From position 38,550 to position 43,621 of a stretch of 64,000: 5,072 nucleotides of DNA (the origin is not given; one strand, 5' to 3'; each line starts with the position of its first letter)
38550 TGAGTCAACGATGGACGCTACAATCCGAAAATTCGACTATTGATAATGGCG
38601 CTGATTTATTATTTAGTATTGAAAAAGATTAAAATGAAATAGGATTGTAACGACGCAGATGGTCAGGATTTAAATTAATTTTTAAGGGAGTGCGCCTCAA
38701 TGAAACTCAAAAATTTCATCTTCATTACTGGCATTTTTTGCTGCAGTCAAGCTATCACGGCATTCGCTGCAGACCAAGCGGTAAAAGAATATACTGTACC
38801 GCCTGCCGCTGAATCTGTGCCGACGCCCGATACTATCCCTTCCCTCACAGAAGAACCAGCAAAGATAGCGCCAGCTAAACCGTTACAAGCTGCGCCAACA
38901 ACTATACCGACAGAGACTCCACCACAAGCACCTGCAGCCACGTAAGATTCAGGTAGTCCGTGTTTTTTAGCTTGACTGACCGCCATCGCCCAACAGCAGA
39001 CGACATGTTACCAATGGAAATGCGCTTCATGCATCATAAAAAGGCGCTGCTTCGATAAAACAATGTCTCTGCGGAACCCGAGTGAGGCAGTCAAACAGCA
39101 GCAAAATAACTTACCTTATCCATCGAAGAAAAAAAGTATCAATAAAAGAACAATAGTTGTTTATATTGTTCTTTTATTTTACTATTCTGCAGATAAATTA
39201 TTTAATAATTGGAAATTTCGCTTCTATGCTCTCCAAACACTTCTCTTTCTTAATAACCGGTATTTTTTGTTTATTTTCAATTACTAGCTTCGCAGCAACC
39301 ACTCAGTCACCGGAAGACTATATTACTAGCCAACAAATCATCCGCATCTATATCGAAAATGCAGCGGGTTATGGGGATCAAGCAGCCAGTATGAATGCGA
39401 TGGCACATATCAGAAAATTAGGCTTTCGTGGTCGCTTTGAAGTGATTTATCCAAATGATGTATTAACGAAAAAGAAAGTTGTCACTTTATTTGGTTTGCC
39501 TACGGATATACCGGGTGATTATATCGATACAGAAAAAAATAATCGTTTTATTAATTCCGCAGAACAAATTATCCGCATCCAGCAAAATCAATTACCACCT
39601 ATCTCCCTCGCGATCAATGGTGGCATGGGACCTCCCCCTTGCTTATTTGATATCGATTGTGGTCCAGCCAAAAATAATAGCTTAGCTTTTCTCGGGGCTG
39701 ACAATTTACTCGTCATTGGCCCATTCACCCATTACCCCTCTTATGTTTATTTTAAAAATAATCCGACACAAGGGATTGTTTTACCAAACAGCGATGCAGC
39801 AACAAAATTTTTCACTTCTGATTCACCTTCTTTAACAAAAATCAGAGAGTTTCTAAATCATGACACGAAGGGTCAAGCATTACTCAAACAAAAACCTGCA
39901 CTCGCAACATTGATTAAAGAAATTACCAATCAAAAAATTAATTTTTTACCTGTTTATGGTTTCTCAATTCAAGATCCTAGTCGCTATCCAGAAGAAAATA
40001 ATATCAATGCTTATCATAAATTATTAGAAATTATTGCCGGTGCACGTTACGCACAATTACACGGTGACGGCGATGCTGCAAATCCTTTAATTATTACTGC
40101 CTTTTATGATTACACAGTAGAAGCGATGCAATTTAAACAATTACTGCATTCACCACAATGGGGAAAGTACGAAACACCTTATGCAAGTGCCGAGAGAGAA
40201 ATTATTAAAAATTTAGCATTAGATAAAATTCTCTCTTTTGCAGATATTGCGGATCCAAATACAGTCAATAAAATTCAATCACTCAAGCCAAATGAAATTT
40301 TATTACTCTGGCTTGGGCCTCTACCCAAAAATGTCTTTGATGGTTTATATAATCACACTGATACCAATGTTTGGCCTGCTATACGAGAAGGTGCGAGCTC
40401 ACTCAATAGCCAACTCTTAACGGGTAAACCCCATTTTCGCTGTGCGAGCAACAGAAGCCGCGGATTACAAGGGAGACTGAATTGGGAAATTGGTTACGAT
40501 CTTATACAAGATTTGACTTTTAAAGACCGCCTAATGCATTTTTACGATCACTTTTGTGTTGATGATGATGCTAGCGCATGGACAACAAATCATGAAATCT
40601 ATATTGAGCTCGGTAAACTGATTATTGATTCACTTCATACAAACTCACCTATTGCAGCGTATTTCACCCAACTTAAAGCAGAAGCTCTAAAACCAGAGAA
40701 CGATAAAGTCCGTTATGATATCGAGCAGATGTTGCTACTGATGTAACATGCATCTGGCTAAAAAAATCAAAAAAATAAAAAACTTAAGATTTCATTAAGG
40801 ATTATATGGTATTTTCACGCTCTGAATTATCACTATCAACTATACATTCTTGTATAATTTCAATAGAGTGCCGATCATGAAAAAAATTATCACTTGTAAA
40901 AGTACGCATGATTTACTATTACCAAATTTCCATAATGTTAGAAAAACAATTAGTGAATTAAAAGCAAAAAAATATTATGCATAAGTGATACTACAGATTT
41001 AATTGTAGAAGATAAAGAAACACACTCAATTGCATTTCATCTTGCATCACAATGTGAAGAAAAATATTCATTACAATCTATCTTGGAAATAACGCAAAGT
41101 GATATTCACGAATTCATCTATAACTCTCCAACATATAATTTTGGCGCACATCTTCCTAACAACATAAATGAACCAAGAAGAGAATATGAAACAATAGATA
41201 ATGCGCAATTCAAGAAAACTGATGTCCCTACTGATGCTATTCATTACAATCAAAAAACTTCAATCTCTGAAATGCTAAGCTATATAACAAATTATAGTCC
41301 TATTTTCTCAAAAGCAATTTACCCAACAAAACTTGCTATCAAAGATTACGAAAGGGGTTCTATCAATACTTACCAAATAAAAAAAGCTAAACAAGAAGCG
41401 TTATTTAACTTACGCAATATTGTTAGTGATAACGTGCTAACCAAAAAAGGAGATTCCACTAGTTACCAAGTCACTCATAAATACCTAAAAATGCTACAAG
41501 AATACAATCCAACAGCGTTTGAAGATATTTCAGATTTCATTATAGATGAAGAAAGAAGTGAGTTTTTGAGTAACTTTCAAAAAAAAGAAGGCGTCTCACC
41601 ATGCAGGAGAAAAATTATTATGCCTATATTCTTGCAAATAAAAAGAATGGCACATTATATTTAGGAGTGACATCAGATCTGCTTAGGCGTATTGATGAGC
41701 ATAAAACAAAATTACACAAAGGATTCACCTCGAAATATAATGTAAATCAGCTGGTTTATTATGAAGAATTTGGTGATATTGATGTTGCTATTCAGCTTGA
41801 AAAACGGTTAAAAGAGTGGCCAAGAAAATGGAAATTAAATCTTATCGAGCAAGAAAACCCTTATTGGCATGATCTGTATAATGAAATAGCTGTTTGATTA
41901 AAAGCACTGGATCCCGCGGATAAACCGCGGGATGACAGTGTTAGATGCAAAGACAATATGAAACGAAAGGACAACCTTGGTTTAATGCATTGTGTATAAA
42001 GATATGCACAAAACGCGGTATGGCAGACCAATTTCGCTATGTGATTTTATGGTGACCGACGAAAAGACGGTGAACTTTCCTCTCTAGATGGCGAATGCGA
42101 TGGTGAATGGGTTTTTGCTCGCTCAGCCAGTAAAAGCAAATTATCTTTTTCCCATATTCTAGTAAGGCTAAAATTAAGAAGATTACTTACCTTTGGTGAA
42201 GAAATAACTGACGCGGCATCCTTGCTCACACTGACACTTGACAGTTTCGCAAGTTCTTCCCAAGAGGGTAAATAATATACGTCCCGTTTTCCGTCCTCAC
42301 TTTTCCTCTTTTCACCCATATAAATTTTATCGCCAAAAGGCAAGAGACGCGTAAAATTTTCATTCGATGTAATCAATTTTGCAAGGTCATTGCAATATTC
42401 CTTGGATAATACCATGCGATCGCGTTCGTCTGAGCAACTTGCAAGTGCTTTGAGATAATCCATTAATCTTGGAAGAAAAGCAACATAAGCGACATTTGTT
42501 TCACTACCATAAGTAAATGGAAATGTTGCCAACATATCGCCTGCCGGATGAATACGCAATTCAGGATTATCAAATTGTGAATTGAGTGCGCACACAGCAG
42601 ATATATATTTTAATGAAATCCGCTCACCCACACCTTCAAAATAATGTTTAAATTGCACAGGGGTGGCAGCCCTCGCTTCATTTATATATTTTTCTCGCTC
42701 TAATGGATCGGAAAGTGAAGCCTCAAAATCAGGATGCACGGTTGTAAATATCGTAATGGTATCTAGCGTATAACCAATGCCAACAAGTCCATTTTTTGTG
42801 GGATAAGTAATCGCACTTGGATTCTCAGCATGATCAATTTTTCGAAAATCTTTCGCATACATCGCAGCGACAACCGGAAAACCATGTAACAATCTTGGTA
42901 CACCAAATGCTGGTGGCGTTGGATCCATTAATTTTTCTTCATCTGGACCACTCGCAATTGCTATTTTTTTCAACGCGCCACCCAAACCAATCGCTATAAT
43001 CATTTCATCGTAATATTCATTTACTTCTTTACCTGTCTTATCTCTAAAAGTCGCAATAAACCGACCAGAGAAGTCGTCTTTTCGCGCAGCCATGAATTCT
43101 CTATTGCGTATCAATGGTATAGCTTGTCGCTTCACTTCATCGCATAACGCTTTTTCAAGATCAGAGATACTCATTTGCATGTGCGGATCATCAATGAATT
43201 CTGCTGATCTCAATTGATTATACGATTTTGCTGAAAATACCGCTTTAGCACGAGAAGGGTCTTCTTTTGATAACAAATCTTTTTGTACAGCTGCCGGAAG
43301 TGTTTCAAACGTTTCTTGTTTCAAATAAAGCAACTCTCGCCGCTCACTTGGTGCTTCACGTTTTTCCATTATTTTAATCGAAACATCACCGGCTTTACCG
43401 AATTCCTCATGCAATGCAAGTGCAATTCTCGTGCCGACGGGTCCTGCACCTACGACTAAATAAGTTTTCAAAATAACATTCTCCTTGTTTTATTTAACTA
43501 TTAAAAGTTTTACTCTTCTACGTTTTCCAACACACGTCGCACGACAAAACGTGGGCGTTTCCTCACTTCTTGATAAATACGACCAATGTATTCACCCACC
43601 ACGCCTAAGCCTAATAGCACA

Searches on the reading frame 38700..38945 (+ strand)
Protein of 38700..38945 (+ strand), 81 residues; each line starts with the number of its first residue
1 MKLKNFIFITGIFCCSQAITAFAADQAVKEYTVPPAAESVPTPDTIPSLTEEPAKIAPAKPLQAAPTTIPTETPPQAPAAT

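Call 9: search_protein_families(library=ncbifam, proteins=[window:38700-38945:+])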
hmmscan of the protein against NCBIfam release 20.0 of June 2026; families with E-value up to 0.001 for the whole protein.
window:38700-38945:+ (81 aa): 0 families

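Call 27: search_protein_families(library=pfam, proteins=[window:38700-38945:+])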
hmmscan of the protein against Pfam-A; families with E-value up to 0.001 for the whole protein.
window:38700-38945:+ (81 aa): 0 families

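Call 38: find_encoding_contigs(protein=window:38700-38945:+, flank=5000, max_places=10)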
Protein window:38700-38945:+ (81 aa): 1 contig read that carries it; 1 place shown.
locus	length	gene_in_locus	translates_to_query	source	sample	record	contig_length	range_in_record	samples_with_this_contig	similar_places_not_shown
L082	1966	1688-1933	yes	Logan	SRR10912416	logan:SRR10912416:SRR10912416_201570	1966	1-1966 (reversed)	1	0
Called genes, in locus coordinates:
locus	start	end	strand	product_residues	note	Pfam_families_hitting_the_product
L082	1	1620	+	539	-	?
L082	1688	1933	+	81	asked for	-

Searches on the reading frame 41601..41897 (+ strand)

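Call 65: search_protein_families(library=pfam, max_evalue=0.00001, proteins=[window:41601-41897:+])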
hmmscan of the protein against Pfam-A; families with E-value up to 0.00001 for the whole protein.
window:41601-41897:+ (98 aa): 1 family
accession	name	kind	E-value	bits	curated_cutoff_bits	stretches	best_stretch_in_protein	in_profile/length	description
PF01541.30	GIY-YIG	-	5.4e-17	62.3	22.6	1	5-80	1-78/78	GIY-YIG catalytic domain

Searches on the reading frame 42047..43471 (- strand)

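Call 65: search_protein_families(library=pfam, max_evalue=0.00001, proteins=[window:42047-43471:-])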
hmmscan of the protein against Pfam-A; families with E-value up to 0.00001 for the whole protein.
window:42047-43471:- (474 aa): 0 families

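Call 66: search_protein_families(library=pfam, max_evalue=0.01, proteins=[window:42047-43471:-])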
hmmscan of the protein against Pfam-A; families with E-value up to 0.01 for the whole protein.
window:42047-43471:- (474 aa): 1 family
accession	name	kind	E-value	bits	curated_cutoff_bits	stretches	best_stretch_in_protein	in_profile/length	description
PF01494.25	FAD_binding_3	-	0.00033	20.4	22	1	5-135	5-132/349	FAD binding domain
